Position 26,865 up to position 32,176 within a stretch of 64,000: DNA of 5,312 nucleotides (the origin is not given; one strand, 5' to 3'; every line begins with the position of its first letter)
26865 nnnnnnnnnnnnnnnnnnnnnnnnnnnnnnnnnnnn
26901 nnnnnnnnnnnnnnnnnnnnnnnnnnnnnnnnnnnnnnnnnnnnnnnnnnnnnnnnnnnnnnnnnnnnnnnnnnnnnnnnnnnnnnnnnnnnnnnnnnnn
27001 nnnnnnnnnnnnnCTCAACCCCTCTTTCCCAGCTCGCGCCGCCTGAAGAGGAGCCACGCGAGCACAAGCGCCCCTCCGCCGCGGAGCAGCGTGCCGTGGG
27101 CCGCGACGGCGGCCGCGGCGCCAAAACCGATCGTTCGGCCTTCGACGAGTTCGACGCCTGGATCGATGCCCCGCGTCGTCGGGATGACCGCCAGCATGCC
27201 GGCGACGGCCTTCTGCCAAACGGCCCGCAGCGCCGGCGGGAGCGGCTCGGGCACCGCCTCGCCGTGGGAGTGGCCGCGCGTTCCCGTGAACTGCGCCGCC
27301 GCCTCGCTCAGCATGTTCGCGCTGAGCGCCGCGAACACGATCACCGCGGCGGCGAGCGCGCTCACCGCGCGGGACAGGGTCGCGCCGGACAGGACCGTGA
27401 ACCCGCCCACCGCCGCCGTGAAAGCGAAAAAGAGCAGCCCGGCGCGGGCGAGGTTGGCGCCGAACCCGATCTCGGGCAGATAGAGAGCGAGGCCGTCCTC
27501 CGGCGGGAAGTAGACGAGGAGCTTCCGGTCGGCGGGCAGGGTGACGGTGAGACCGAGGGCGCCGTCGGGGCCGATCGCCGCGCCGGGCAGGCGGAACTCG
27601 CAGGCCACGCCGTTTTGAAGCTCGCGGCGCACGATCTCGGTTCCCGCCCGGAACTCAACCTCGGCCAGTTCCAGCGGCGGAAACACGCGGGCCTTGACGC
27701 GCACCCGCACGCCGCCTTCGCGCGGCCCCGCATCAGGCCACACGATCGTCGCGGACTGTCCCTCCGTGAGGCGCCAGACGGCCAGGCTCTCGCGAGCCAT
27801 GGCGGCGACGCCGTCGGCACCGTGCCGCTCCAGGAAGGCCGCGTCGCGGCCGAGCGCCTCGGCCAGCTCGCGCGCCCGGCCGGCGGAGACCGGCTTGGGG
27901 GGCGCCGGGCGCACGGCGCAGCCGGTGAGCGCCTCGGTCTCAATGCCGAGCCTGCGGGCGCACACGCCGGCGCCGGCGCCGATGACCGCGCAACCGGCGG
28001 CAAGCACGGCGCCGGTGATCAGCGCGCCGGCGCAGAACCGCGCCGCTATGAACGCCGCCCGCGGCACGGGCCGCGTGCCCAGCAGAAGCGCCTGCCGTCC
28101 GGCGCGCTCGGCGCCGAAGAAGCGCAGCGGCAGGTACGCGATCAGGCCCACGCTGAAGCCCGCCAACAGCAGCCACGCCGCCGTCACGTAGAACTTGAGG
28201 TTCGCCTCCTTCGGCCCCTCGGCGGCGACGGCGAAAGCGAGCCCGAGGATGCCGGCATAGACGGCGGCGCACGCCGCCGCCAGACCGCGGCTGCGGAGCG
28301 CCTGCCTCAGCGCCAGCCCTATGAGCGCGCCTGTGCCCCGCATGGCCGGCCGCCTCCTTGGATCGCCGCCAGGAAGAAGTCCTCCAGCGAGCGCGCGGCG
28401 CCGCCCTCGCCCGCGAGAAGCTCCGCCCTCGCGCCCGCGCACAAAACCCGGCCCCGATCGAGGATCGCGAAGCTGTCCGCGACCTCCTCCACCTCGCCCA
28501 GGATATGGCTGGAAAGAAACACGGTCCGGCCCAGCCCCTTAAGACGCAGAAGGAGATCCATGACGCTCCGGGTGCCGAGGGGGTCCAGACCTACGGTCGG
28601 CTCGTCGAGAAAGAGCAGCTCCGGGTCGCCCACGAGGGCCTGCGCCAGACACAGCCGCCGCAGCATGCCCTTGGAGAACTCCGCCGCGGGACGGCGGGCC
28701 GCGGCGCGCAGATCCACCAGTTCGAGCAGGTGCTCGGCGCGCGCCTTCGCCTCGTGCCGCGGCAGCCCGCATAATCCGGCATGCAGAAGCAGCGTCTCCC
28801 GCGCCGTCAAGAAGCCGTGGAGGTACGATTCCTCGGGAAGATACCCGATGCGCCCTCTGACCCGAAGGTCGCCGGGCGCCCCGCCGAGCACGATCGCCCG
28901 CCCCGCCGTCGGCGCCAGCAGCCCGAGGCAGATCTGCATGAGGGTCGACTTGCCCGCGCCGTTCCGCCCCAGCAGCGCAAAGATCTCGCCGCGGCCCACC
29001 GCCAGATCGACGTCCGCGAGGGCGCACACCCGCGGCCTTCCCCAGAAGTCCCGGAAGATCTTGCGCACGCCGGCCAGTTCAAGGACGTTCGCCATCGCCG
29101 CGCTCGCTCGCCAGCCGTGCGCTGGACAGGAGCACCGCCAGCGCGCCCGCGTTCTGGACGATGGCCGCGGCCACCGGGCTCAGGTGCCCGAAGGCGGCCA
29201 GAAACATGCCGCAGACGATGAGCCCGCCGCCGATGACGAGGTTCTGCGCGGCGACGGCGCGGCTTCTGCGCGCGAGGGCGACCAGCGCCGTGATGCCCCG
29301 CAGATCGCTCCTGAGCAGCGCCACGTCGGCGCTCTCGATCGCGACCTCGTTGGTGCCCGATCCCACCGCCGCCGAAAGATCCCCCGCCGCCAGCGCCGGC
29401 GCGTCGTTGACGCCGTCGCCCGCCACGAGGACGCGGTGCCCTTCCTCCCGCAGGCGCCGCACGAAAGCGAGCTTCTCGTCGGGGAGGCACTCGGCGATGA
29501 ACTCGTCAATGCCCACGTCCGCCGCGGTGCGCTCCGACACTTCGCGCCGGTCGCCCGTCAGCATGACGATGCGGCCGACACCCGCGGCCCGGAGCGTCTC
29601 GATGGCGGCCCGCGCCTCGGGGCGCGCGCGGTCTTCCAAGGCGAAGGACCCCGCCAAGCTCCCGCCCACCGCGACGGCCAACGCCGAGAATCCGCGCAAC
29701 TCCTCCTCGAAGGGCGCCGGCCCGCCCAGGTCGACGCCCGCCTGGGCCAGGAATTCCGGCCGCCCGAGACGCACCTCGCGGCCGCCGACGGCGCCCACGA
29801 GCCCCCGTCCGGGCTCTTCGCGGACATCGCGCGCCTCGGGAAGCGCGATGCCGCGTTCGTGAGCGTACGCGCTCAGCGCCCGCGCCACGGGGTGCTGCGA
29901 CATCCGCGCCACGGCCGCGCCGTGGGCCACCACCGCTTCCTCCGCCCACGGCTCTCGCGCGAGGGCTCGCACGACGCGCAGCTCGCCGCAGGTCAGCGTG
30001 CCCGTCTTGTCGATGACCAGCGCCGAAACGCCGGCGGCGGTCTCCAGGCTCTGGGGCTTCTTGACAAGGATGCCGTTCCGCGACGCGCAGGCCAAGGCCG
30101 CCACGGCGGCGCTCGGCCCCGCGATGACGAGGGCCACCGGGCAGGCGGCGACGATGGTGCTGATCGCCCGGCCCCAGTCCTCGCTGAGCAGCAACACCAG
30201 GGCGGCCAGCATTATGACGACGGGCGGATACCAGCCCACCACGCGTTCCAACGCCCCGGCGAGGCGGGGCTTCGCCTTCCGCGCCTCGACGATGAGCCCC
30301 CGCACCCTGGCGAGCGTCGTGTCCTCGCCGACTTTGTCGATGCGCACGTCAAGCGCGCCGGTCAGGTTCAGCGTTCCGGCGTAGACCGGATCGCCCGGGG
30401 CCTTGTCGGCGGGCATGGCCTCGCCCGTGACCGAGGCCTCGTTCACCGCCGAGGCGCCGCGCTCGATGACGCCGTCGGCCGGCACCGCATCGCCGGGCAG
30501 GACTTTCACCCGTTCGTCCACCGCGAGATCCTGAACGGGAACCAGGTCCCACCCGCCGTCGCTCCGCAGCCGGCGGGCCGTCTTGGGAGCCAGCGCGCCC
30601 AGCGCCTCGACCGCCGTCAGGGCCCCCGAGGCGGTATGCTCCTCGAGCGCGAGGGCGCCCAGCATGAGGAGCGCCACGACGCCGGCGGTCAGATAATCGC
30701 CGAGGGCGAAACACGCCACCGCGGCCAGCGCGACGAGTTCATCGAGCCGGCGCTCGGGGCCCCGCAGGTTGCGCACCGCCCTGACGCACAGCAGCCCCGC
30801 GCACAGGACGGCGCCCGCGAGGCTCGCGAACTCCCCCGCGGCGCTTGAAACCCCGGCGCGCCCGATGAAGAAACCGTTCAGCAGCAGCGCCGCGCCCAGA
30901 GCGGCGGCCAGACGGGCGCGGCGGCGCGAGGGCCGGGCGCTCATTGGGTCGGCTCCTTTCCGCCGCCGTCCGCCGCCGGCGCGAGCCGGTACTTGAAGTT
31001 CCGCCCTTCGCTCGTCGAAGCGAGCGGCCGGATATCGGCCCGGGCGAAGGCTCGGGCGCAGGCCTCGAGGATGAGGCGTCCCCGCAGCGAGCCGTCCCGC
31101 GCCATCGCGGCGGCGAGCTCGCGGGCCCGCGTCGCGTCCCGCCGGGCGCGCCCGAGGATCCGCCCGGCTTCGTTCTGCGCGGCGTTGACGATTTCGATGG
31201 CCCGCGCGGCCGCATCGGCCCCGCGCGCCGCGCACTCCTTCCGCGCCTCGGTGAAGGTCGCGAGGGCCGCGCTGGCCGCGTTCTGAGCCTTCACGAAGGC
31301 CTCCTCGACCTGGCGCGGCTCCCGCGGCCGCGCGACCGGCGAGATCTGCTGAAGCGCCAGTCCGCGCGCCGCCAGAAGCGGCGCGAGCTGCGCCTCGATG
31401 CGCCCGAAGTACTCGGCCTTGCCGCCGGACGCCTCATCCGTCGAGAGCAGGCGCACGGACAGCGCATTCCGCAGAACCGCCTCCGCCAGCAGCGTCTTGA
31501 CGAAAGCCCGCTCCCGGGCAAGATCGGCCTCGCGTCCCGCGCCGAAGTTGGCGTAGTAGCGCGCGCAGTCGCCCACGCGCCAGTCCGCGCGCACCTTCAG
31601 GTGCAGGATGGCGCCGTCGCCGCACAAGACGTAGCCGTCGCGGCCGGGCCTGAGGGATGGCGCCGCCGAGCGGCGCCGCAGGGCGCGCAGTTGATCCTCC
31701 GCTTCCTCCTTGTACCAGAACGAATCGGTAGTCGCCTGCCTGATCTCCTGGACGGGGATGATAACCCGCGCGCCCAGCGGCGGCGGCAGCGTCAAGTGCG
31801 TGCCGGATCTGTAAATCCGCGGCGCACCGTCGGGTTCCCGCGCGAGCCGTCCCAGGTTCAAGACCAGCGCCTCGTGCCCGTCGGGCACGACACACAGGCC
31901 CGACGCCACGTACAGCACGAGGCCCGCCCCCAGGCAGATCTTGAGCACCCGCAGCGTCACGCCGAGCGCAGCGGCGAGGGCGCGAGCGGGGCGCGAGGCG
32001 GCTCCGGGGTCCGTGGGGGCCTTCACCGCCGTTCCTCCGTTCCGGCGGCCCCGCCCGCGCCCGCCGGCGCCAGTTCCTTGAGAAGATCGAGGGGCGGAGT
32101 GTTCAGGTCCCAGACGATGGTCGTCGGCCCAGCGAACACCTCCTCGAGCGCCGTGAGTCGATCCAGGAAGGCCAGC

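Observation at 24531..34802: Eight-gene translationally coupled membrane operon: SPFH trio, HMA-less P-type ATPase, NosF/NosY-like ABC module and an orphan exported protein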

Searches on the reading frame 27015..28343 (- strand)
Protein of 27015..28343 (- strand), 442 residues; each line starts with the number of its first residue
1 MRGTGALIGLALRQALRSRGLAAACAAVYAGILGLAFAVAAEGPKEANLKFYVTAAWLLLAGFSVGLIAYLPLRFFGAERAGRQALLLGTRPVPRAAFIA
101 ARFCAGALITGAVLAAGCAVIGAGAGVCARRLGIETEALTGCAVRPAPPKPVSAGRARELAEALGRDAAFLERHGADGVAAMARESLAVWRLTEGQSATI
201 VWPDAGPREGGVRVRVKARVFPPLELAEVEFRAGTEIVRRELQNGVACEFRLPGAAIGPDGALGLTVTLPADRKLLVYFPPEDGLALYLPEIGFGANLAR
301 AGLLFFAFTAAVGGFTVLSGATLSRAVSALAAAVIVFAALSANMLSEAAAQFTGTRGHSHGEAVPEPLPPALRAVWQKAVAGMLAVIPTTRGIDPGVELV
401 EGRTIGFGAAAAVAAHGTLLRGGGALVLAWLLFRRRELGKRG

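Call 4: search_protein_families(library=pfam, proteins=[window:27015-28343:-], max_evalue=0.01)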
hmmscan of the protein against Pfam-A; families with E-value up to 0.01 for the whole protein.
window:27015-28343:- (442 aa): 0 families
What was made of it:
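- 27015..28343 (-): P': 442-aa ABC-2 permease paralogue with an inserted domain of about 170 aa after TM3, inferred to be periplasmic. No Pfam hit itself (call 4).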

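Call 5: search_protein_families(library=ncbifam, proteins=[window:27015-28343:-], max_evalue=0.01)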
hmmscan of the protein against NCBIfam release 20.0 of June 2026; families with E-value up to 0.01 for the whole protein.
window:27015-28343:- (442 aa): 0 families

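Call 33: search_protein_families(library=pfam, alignment_id=A2, max_evalue=0.01)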
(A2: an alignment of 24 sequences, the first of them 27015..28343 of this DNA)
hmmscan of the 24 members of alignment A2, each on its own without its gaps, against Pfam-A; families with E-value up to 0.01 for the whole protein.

A. member 1, window:27015-28343:- (442 aa): 0 families

B. families by the number of members that match (of 24 scanned): 4 families
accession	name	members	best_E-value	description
PF12679.13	ABC2_membrane_2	20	2.7e-09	ABC-2 family transporter protein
PF12698.13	ABC2_membrane_3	4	0.0026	ABC-2 family transporter protein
PF12730.13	ABC2_membrane_4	2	3e-05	ABC-2 family transporter protein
PF13346.12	ABC2_membrane_5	1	0.00043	ABC-2 family transporter protein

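Call 101: search_protein_families(library=padloc, proteins=[window:27015-28343:-], max_evalue=0.001)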
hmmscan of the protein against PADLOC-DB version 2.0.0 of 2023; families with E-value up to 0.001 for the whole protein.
window:27015-28343:- (442 aa): 0 families

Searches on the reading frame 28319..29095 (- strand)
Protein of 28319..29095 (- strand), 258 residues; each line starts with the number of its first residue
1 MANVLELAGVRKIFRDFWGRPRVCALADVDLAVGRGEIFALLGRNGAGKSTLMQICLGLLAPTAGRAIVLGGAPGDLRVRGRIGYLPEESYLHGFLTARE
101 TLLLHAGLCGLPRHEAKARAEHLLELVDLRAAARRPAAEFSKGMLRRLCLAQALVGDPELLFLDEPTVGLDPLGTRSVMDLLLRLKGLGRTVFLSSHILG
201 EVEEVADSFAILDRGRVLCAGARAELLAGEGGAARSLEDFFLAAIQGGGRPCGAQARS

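Call 4: search_protein_families(library=pfam, proteins=[window:28319-29095:-], max_evalue=0.01)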
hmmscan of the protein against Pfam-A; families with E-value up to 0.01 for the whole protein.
window:28319-29095:- (258 aa): 4 families
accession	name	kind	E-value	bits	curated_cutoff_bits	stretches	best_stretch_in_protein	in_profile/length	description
PF00005.33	ABC_tran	-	9.8e-29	101.1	25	1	26-167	1-136/137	ABC transporter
PF13304.12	AAA_21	-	1.5e-15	58.5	27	1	132-201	230-302/304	AAA domain, putative AbiEii toxin, Type IV TA system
PF13555.12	AAA_29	-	0.0009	19.4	27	1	34-64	20-50/61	P-loop containing region of AAA domain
PF13191.12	AAA_16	-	0.0086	17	32.6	0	33-165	21-140/167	AAA ATPase domain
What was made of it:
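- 28319..29095 (-): 258-aa ABC ATPase of the DrrA/NodI/GldA-like group that pairs with ABC-2 permeases. It overlaps the pump gene by 17 nt. ABC_tran 101 bits (call 4).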

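Call 5: search_protein_families(library=ncbifam, proteins=[window:28319-29095:-], max_evalue=0.01)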
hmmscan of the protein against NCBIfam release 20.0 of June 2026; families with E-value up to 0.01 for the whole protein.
window:28319-29095:- (258 aa): 189 families (the best 25 are shown)
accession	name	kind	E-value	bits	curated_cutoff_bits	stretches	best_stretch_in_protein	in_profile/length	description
TIGR01188.1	drrA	subfamily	6e-59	199.8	312.45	1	23-227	6-212/302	daunorubicin resistance ABC transporter, ATP-binding protein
NF033858.1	ABC2_perm_RbbA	equivalog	2.9e-46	157.8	1050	1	24-246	280-502/909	ribosome-associated ATPase/putative transporter RbbA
TIGR03740.1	galliderm_ABC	subfamily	8.5e-46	156.4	309.75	1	24-218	14-203/223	lantibiotic protection ABC transporter ATP-binding subunit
NF010059.0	PRK13536.1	equivalog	2e-41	141.9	549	1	5-228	44-263/342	nodulation factor ABC transporter ATP-binding protein NodI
TIGR03522.1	GldA_ABC_ATP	equivalog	2e-40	139.1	402.6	1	25-226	17-219/301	gliding motility-associated ABC transporter ATP-binding subunit GldA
TIGR01288.1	nodI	equivalog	2.4e-40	138.5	424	1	5-227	5-223/303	nodulation factor ABC transporter ATP-binding protein NodI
NF010060.0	PRK13537.1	equivalog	2.8e-40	138.2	521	1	25-232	30-239/314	nodulation factor ABC transporter ATP-binding protein NodI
TIGR03864.1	PQQ_ABC_ATP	hypoth_equivalog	7.3e-40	136.9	302.25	1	24-242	15-233/236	ABC transporter, ATP-binding subunit, PQQ-dependent alcohol dehydrogenase system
TIGR01257.1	rim_protein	equivalog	8e-35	119.1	4012.85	1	12-223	936-1144/2272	rim ABC transporter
TIGR04521.1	ECF_ATPase_2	equivalog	2.6e-34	118.6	330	1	24-228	19-234/279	energy-coupling factor transporter ATPase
TIGR04406.1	LPS_export_lptB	equivalog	1.1e-30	106.6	240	1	26-230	17-226/239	LPS export ABC transporter ATP-binding protein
TIGR01166.1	cbiO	subfamily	1.5e-30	106.1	211.8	2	110-197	98-185/190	cobalt ABC transporter, ATP-binding protein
TIGR02769.1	nickel_nikE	equivalog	1e-29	103.8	332.55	2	111-243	121-255/265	nickel import ATP-binding protein NikE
NF010155.0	PRK13634.1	equivalog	1.5e-29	103.2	413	2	110-228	115-235/290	energy-coupling factor ABC transporter ATP-binding protein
TIGR03410.1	urea_trans_UrtE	equivalog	3.4e-29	101.9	285.8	1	25-226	15-219/230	urea ABC transporter ATP-binding subunit UrtE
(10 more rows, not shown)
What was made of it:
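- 28319..29095 (-): TIGR01188 drrA 200 bits, below cutoff (call 5).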

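Call 101: search_protein_families(library=padloc, proteins=[window:28319-29095:-], max_evalue=0.001)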
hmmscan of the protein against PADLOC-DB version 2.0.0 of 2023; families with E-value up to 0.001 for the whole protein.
window:28319-29095:- (258 aa): 11 families
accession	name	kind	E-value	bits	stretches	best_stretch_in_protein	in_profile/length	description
PDLC04135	mad3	-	8.9e-26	89.3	2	132-214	254-339/374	mads_3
PDLC02980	AriA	-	1.8e-13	49.1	1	133-197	231-298/304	-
PDLC04175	HEC-01A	-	1.3e-08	32.3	1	136-183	245-294/363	-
PDLC04140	mad8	-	5.5e-08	30.7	1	25-197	16-232/314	mads_8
PDLC04213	HEC-02A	-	4.9e-07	27.6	1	143-197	218-271/337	-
PDLC04174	HEC-01A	-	4.3e-05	20.9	1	133-182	140-193/264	-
PDLC04177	HEC-01A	-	9.2e-05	19.6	0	135-182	272-321/393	-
PDLC04541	PDC-M25A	-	0.00011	19.4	0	26-55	13-40/380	-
PDLC04146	HEC-02B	-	0.00017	18.7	0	143-201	225-282/344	-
PDLC04214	HEC-02A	-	0.0003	18.2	0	145-197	226-277/338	-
PDLC03878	NsnB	-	0.00076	17.3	0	38-58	23-43/345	-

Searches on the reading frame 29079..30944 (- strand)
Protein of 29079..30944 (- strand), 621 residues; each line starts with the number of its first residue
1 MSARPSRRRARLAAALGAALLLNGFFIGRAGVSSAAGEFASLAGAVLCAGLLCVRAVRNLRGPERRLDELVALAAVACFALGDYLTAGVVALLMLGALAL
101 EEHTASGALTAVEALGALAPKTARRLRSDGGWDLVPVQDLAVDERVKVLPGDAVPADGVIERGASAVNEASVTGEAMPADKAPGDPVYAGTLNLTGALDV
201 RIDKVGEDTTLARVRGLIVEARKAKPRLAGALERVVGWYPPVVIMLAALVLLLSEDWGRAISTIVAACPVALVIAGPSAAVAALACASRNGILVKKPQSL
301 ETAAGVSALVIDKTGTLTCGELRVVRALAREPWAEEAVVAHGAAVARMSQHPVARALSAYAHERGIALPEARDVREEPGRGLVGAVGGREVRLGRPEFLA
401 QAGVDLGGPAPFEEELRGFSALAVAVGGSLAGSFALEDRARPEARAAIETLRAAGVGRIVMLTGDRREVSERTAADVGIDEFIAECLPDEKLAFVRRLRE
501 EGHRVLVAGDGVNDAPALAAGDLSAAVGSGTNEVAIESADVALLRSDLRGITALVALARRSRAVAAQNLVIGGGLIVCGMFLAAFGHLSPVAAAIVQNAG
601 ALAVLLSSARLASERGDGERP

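Call 4: search_protein_families(library=pfam, proteins=[window:29079-30944:-], max_evalue=0.01)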
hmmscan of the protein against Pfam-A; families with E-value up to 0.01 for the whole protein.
window:29079-30944:- (621 aa): 3 families
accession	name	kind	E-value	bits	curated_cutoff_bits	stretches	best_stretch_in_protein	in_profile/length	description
PF00122.25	E1-E2_ATPase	-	4.1e-40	137.6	28.1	1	118-289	2-180/181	E1-E2 ATPase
PF00702.32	Hydrolase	-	1.4e-30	107.6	26.4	1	307-521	2-190/191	haloacid dehalogenase-like hydrolase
PF12710.13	HAD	-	2.9e-06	28.3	27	1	416-518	62-188/189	haloacid dehalogenase-like hydrolase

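Call 5: search_protein_families(library=ncbifam, proteins=[window:29079-30944:-], max_evalue=0.01)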
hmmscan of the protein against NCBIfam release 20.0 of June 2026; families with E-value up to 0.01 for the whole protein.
window:29079-30944:- (621 aa): 20 families
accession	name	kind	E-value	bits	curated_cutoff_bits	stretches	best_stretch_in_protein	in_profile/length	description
TIGR01525.1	ATPase-IB_hvy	subfamily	3.3e-143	478.5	346.25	1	68-611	2-560/560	heavy metal translocating P-type ATPase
TIGR01512.1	ATPase-IB2_Cd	subfamily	6.3e-120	401.2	313.5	2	68-402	2-310/494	cadmium family heavy metal-translocating P-type ATPase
TIGR01511.1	ATPase-IB1_Cu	subfamily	4.7e-103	345.9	397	1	84-611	42-541/542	copper-translocating P-type ATPase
NF008262.1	PRK11033.1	equivalog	1.1e-85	288.6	1005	1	32-605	142-720/731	zinc/cadmium/mercury/lead-transporting ATPase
NF007952.0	PRK10671.1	equivalog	3.4e-79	267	1316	1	87-609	294-822/838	copper-exporting P-type ATPase CopA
NF033775.1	P_type_ZntA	exception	2.7e-72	244.2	1240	1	33-603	148-719/732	Zn(II)/Cd(II)/Pb(II) translocating P-type ATPase ZntA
TIGR01494.1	ATPase_P-type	subfamily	2.2e-58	197.8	62.3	1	92-572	4-449/478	HAD-IC family P-type ATPase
TIGR01647.1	ATPase-IIIA_H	equivalog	3.9e-40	137.8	615.5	2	72-350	43-331/755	plasma-membrane proton-efflux P-type ATPase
TIGR01497.1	kdpB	equivalog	4.2e-39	134.2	527.9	1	122-556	106-561/675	potassium-transporting ATPase subunit KdpB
NF010609.0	PRK14010.1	equivalog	5.3e-36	124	1323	1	120-551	103-551/673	K(+)-transporting ATPase subunit B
TIGR01522.1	ATPase-IIA2_Ca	equivalog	3.1e-25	88.1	798.3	3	484-553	569-638/854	calcium-transporting P-type ATPase, PMR1-type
TIGR01517.1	ATPase-IIB_Ca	equivalog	3.7e-21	75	507.05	2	483-559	608-683/882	calcium-translocating P-type ATPase, PMCA-type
TIGR01524.1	ATPase-IIIB_Mg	equivalog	3.6e-19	68.1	610.75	2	484-555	584-654/867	magnesium-translocating P-type ATPase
TIGR01116.1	ATPase-IIA1_Ca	equivalog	7e-19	67.4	703.4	2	429-551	456-591/799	calcium-translocating P-type ATPase, SERCA-type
TIGR01523.1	ATPase-IID_K-Na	equivalog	3.3e-17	61.4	645.05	3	483-560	672-749/997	potassium/sodium efflux P-type ATPase, fungal-type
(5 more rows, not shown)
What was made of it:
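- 29079..30944 (-): 621-aa P1B-type P-type ATPase without an HMA domain. DKTGT, TGE and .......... are intact. TM4 reads CPV and M6 reads Q-N, where the family has CPC and His. Calls 4 and 5 (TIGR01525 at 478 bits, above cutoff).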

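Call 50: search_solved_structures(query=window:29079-30944:-, max_evalue=1e-20)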
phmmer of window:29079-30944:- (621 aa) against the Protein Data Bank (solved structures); distinct sequences matched with E-value up to 1e-20: 24.
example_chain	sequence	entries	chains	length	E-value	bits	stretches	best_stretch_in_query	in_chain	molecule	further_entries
3rfu_A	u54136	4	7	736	1.3e-80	275.2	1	87-609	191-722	Copper efflux ATPase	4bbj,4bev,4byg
7qbz_A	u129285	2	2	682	2.8e-72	247.7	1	14-612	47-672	Cadmium translocating P-type ATPase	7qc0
3j08_A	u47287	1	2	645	5.2e-71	243.5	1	84-610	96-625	copper-exporting P-type ATPase A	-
7r0g_A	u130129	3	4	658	5.9e-71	243.3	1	84-610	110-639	Putative copper-exporting P-type ATPase A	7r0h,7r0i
3j09_A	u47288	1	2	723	7.3e-71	243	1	84-610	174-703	copper-exporting P-type ATPase A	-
8q75_A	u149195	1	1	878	1.9e-66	228.4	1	260-591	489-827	Copper-transporting ATPase HMA4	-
8q73_A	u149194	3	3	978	2.6e-66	228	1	260-591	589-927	Copper-transporting ATPase HMA4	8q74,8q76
7si3_A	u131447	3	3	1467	2.4e-65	224.8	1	391-615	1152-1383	P-type Cu(+) transporter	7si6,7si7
7xuk_A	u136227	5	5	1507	3e-63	217.9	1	391-611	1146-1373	Copper-transporting ATPase 2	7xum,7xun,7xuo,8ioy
4umv_A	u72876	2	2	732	4.3e-61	210.7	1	37-609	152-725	ZINC-TRANSPORTING ATPASE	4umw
3skx_A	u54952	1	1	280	1.5e-48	169.4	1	297-561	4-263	Copper-exporting P-type ATPase B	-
3sky_A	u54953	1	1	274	1.7e-48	169.1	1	297-561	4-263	Copper-exporting P-type ATPase B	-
3a1c_A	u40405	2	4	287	2.7e-37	132.2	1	289-562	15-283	Probable copper-exporting P-type ATPase A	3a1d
3a1e_A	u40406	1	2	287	3.8e-36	128.4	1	289-562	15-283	Probable copper-exporting P-type ATPase A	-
2b8e_A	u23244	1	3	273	1.5e-35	126.5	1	297-562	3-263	cation-transporting ATPase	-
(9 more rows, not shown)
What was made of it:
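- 29079..30944 (-): Closest solved chains are LpCopA 3rfu (1e-80) and sCoaT 7qbz (3e-72) (call 50).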

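Call 101: search_protein_families(library=padloc, proteins=[window:29079-30944:-], max_evalue=0.001)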
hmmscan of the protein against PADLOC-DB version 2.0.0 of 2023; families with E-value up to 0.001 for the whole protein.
window:29079-30944:- (621 aa): 0 families

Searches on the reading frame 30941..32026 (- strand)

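Call 4: search_protein_families(library=pfam, proteins=[window:30941-32026:-], max_evalue=0.01)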
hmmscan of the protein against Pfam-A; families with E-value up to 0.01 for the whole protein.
window:30941-32026:- (361 aa): 1 family
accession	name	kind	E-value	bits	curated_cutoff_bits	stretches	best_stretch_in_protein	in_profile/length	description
PF01145.31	Band_7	-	1.9e-10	41.5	23.6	1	46-264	2-175/176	SPFH domain / Band 7 family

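Call 5: search_protein_families(library=ncbifam, proteins=[window:30941-32026:-], max_evalue=0.01)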
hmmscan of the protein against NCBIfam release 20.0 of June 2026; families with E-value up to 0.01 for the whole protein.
window:30941-32026:- (361 aa): 4 families
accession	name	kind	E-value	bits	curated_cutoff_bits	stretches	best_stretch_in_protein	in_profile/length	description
TIGR01933.1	hflK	equivalog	2.2e-06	27.3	159.4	1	46-324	3-236/261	FtsH protease activity modulator HflK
TIGR01932.1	hflC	equivalog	3e-06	26.3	134.4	1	31-81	7-57/318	protease modulator HflC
NF008259.0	PRK11029.1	equivalog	0.0016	17.5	427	0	36-81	12-57/334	protease modulator HflC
NF009992.0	PRK13461.1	equivalog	0.0083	15.7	127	0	275-306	87-118/159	F0F1 ATP synthase subunit B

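Call 101: search_protein_families(library=padloc, proteins=[window:30941-32026:-], max_evalue=0.001)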
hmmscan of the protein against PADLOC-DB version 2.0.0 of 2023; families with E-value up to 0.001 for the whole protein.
window:30941-32026:- (361 aa): 0 families
